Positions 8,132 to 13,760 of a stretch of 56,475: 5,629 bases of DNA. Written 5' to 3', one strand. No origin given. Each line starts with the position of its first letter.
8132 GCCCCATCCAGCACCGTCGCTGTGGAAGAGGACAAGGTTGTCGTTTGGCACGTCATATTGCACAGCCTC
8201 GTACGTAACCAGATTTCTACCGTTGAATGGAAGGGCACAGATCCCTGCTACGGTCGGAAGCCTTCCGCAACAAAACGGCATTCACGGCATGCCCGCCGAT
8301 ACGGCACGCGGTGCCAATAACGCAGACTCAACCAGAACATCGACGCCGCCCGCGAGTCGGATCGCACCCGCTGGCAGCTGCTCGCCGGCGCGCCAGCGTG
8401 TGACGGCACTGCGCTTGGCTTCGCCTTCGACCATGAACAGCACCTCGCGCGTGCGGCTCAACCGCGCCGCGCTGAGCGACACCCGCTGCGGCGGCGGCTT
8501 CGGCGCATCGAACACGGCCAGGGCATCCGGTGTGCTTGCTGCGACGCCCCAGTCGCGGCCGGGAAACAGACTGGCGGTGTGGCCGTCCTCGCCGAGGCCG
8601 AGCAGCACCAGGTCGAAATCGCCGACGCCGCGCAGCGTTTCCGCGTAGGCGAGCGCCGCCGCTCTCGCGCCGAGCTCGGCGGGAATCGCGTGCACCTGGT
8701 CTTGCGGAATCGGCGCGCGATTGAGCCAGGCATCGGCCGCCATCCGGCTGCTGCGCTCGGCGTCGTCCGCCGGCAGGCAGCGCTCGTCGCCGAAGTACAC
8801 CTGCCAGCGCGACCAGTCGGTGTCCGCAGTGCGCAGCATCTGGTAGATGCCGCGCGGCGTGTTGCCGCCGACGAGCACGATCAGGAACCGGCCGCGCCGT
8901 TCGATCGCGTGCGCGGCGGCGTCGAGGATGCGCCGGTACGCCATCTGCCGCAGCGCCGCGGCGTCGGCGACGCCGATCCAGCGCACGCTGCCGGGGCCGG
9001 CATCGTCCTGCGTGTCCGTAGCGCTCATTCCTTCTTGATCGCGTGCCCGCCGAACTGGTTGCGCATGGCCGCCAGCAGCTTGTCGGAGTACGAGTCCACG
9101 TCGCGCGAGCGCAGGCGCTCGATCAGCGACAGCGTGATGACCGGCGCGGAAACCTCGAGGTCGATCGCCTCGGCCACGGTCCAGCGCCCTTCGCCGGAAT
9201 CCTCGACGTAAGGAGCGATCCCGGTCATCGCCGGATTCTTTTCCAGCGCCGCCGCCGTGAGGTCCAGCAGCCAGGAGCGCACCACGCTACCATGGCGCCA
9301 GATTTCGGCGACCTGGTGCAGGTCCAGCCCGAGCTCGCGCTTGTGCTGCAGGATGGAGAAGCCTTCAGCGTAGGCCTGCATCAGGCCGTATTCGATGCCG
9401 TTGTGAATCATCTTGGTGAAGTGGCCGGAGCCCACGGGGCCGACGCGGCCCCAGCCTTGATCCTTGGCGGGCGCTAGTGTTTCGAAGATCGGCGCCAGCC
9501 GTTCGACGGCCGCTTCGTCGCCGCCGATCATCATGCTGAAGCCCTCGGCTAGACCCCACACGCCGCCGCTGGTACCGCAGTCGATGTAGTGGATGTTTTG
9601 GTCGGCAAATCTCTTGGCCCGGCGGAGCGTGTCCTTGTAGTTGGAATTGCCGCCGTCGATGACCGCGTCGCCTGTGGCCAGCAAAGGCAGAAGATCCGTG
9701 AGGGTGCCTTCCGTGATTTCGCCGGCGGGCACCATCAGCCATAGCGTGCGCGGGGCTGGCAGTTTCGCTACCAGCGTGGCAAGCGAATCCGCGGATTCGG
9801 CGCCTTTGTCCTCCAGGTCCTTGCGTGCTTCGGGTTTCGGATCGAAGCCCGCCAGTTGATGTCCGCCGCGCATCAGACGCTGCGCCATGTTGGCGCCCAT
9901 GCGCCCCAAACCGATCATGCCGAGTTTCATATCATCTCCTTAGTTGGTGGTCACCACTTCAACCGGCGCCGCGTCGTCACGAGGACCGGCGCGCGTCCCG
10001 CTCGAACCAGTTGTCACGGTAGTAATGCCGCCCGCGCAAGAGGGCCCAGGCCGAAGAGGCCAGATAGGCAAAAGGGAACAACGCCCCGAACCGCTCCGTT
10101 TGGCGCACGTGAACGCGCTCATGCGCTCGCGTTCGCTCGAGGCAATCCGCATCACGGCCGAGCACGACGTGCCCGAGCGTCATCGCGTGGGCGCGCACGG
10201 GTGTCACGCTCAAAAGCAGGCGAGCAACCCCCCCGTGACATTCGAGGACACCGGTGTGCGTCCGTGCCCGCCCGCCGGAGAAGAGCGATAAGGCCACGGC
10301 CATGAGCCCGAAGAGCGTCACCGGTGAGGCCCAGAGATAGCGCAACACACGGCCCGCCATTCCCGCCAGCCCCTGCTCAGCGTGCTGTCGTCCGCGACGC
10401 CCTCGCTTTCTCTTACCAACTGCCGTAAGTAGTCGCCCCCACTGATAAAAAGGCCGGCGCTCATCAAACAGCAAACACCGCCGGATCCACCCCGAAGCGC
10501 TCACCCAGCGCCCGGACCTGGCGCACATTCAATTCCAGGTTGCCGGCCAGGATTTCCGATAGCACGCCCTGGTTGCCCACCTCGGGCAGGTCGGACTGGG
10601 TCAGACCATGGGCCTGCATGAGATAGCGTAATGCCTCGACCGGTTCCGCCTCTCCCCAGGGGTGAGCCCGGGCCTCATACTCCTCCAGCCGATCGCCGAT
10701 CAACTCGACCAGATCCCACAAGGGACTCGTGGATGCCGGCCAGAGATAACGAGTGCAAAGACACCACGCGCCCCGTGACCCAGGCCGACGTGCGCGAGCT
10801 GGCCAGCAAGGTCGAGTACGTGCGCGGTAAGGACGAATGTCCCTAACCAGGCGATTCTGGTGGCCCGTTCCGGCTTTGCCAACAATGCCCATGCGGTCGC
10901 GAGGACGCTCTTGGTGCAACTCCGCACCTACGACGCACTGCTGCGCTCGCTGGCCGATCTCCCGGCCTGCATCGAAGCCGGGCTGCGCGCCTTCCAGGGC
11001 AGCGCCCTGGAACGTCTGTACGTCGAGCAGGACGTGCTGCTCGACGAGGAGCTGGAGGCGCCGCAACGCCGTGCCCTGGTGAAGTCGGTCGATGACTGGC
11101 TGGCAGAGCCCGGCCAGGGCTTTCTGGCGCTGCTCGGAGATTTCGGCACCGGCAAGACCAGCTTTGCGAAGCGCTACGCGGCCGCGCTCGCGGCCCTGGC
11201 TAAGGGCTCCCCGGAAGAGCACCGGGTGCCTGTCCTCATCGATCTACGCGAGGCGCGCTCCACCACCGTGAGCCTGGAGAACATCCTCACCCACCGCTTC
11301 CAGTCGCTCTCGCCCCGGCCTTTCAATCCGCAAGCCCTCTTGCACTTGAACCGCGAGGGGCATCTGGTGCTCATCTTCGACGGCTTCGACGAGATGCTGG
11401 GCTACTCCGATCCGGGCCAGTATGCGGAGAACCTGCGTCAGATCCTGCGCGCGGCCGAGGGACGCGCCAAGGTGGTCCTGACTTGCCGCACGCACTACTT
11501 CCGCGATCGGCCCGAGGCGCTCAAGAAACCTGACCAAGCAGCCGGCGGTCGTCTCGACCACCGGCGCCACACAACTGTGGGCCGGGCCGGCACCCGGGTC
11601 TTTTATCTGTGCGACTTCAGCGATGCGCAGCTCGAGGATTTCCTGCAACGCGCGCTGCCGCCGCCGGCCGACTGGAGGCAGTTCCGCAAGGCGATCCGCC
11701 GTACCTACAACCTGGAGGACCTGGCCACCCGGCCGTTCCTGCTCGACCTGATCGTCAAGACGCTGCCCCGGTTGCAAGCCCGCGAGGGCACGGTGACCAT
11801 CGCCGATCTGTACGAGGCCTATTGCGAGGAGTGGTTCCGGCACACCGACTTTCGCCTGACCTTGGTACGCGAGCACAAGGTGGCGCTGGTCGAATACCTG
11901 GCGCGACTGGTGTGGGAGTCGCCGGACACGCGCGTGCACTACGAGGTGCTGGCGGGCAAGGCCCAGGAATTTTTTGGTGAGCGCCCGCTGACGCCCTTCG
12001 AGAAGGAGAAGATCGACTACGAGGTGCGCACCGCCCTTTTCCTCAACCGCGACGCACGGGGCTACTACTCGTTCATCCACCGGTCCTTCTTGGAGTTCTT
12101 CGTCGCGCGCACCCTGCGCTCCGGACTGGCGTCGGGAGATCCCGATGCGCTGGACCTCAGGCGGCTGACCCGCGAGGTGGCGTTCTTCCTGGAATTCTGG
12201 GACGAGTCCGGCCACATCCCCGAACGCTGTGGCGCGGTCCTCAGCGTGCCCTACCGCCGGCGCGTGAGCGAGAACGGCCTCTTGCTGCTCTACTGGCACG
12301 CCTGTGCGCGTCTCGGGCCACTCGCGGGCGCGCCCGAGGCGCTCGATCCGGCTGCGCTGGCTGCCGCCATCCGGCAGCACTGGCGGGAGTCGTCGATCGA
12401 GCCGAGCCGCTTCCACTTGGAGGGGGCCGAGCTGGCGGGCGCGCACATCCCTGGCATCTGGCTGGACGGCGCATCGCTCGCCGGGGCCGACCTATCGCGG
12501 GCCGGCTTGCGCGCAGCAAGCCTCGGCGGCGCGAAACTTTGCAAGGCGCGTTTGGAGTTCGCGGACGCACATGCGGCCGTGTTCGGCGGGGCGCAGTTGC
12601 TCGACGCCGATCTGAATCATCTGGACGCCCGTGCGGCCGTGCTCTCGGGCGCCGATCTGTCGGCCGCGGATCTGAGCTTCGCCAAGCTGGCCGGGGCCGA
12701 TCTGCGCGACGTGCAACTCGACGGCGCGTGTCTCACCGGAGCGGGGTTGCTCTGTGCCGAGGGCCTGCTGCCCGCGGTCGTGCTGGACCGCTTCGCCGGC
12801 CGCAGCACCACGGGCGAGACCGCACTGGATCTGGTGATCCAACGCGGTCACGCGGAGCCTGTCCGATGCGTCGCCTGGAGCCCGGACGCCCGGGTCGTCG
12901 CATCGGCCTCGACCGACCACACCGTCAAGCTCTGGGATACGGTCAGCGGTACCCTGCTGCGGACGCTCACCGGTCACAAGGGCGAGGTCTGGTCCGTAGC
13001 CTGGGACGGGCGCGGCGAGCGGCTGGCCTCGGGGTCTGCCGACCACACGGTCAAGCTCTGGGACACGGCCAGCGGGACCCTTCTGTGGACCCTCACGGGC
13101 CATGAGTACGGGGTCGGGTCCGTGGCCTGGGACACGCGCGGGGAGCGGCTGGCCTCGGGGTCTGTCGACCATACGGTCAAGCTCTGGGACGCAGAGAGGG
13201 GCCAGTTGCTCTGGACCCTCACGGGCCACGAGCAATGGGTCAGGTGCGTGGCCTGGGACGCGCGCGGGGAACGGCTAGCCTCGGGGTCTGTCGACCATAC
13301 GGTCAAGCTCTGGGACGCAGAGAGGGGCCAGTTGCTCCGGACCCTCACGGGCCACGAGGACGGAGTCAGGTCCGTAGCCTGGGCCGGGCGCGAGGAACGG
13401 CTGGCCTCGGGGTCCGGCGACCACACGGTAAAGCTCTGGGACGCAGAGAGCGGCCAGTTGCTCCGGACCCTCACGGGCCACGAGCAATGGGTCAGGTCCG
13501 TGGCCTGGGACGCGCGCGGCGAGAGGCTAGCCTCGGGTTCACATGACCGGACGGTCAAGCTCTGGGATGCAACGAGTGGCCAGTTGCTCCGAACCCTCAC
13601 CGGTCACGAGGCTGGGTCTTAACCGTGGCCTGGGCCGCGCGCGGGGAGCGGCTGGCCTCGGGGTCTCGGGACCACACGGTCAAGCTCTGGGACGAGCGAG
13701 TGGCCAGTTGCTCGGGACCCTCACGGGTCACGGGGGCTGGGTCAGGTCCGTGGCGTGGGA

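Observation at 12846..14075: Highly internally conserved WD40 repeats with variation confined to a few codons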

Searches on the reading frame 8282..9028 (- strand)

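Call 52: search_protein_families(library=pfam, proteins=[window:8282-9028:-], max_evalue=0.001)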
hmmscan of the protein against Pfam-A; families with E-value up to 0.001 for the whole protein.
window:8282-9028:- (248 aa): 1 family
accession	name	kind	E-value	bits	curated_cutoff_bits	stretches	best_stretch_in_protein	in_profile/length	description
PF01182.26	Glucosamine_iso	-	3e-63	214.1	27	1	22-224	2-217/225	Glucosamine-6-phosphate isomerases/6-phosphogluconolactonase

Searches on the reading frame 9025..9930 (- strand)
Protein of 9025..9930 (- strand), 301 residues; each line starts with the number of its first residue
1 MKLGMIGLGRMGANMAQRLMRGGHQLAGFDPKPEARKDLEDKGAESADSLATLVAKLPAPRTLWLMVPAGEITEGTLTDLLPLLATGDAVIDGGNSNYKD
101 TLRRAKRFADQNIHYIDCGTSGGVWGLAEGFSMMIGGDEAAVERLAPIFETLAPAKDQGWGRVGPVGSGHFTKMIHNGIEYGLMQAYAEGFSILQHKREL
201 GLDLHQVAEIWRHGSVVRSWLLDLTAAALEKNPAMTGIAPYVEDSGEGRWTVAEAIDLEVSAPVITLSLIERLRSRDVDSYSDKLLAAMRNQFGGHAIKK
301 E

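Call 52: search_protein_families(library=pfam, proteins=[window:9025-9930:-], max_evalue=0.001)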
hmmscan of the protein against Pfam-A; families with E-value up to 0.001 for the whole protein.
window:9025-9930:- (301 aa): 4 families
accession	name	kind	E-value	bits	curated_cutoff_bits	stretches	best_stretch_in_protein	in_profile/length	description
PF03446.21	NAD_binding_2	-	2.2e-40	138.7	21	1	2-153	1-153/161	NAD binding domain of 6-phosphogluconate dehydrogenase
PF00393.24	6PGD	-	1.7e-21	77.4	27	1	169-277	1-115/290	6-phosphogluconate dehydrogenase, C-terminal domain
PF02826.25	2-Hacid_dh_C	-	2.4e-05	24.2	25.1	1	2-56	38-91/178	D-isomer specific 2-hydroxyacid dehydrogenase, NAD binding domain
PF03807.23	F420_oxidored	-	0.00061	20.8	21.6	0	2-43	1-44/94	NADP oxidoreductase coenzyme F420-dependent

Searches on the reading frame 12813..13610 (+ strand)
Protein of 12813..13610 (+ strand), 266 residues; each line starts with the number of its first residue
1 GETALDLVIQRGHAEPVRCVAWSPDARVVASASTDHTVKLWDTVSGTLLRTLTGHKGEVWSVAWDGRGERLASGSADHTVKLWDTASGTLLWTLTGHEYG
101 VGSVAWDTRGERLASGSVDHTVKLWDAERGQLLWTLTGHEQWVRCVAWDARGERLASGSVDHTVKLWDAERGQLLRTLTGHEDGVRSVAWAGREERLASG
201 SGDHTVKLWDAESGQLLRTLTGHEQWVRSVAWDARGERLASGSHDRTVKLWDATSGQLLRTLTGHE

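Call 36: search_solved_structures(query=window:12813-13610:+, max_evalue=1e-20, show_alignments=2)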
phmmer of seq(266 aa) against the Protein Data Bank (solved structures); distinct sequences matched with E-value up to 1e-20: 434 (the best 60 are shown).
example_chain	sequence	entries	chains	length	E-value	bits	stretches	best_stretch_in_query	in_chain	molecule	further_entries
2ymu_A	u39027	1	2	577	5.5e-155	518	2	12-265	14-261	WD-40 REPEAT PROTEIN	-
7bie_A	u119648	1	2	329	1.8e-132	444.2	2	12-265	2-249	nvWRAP-T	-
7bid_A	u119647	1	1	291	1.2e-118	398.9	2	27-265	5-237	v31WRAP-T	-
9mzg_B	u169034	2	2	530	4.9e-80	272.2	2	19-262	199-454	Guanine nucleotide-binding protein G(I)/G(S)/G(T) subunit beta-1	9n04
6y7o_A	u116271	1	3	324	5.6e-80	272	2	113-266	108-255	Tako8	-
8q1n_A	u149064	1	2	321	4.3e-79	269.1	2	48-266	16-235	WD repeat-containing protein 5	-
10tc_A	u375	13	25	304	3.1e-78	266.2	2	48-266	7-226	WD repeat-containing protein 5 | WDR5 | WD repeat domain 5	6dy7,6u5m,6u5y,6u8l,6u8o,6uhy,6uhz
6pg4_A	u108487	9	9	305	3.2e-78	266.2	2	48-266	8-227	WD repeat-containing protein 5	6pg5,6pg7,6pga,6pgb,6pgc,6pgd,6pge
6dya_A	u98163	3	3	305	3.2e-78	266.2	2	48-266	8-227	WD repeat-containing protein 5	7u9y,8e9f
6iam_A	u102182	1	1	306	3.3e-78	266.2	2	48-266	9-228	WD repeat-containing protein 5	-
2g99_A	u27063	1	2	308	3.4e-78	266.1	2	48-266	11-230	WD-repeat protein 5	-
2xl2_A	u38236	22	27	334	4.3e-78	265.8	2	48-266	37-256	WD REPEAT-CONTAINING PROTEIN 5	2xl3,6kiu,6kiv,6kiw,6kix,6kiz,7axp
7ud5_L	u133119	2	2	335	4.4e-78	265.8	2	48-266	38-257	WD repeat-containing protein 5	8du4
2gnq_A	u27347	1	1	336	4.5e-78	265.7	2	48-266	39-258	WD-repeat protein 5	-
9nct_A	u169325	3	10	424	2.4e-77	263.3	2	48-266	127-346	WD repeat-containing protein 5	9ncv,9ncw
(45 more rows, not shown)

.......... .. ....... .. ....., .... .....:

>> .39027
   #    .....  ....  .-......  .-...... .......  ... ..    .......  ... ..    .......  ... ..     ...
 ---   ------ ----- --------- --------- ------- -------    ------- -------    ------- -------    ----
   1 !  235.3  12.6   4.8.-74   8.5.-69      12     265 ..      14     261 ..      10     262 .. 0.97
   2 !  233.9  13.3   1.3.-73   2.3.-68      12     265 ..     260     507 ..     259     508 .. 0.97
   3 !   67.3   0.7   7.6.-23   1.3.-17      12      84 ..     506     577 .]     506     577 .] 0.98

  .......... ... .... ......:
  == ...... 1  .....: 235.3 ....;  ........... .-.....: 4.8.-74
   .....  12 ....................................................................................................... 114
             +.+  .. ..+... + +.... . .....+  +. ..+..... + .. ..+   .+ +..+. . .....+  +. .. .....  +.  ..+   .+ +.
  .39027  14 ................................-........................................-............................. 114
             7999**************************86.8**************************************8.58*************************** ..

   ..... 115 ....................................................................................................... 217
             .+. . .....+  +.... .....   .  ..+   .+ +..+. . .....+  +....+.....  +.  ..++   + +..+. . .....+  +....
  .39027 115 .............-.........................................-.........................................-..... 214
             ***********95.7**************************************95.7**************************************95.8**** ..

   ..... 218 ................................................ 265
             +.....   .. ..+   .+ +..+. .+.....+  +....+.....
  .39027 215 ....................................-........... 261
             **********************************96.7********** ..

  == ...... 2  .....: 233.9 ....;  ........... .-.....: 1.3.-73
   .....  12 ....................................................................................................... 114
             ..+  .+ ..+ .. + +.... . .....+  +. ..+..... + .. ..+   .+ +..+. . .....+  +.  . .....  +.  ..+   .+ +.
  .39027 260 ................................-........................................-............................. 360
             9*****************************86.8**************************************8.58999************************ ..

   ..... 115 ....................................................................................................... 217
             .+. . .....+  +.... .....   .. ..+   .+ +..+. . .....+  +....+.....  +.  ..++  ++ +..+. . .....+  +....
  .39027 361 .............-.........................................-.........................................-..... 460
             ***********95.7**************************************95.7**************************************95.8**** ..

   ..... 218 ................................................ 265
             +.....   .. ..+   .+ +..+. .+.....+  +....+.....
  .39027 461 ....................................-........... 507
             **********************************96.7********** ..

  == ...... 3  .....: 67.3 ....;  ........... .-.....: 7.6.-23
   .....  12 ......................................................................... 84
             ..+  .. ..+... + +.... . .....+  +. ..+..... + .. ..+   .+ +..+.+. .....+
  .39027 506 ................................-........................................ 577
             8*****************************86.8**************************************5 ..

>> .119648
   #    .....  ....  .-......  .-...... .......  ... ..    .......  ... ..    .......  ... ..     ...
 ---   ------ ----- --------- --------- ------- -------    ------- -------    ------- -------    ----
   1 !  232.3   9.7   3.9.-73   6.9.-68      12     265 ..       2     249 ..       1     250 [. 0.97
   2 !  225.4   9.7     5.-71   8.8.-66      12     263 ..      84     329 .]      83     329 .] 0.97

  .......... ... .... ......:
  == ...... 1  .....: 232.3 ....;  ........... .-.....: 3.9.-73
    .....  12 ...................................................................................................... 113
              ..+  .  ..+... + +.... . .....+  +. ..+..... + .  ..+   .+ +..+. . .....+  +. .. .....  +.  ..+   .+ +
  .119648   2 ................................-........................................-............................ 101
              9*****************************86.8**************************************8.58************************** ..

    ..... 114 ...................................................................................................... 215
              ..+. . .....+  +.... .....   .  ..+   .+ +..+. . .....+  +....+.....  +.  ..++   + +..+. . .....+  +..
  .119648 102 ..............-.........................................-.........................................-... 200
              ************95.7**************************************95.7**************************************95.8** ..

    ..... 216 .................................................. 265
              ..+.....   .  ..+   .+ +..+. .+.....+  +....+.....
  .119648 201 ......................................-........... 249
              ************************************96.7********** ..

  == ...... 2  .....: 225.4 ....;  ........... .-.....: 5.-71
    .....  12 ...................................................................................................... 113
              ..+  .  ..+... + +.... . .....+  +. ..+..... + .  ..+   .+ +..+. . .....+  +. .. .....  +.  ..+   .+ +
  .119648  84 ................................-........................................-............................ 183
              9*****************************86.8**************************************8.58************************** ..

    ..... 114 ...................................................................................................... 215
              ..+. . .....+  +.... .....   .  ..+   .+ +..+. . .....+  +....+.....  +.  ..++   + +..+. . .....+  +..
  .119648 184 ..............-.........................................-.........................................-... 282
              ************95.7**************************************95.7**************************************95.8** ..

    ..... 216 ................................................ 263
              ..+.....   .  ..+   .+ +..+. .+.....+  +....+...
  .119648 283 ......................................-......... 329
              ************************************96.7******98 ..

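Call 64: predict_structure(protein=window:12813-13610:+)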
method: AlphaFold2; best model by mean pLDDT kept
length: 266 residues; sequences in the alignment: 1
mean_pLDDT: 60.4   pTM: 0.58
mean pLDDT of the five models: 60.4, 57.3, 56.3, 53.9, 44.7
residues with pLDDT >= 90: 0; 70-90: 27; 50-70: 216; < 50: 23
segments of 3 or more residues with pLDDT < 50: 1-3, 12-14, 150-152, 191-195, 234-236
pLDDT, mean of each block of 10 residues (from residue 1): 52 54 52 63 62 61 54 64 65 66 58 64 69 69 55 56 68 68 56 52 65 64 57 51 57 67 63
secondary structure, 60 per line:
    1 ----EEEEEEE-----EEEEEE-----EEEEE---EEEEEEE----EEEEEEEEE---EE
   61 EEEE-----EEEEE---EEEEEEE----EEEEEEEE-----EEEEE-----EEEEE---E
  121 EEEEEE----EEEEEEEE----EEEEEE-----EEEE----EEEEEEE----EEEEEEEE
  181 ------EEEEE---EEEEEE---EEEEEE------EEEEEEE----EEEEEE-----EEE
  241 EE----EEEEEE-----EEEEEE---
elements in order: E5-11 E17-22 E28-32 E36-42 E47-55 E59-64 E70-74 E78-84 E89-96 E102-106 E112-116 E120-126 E131-138 E143-148 E154-157 E162-168 E173-180 E187-191 E195-200 E204-209 E216-222 E227-232 E238-242 E247-252 E258-263
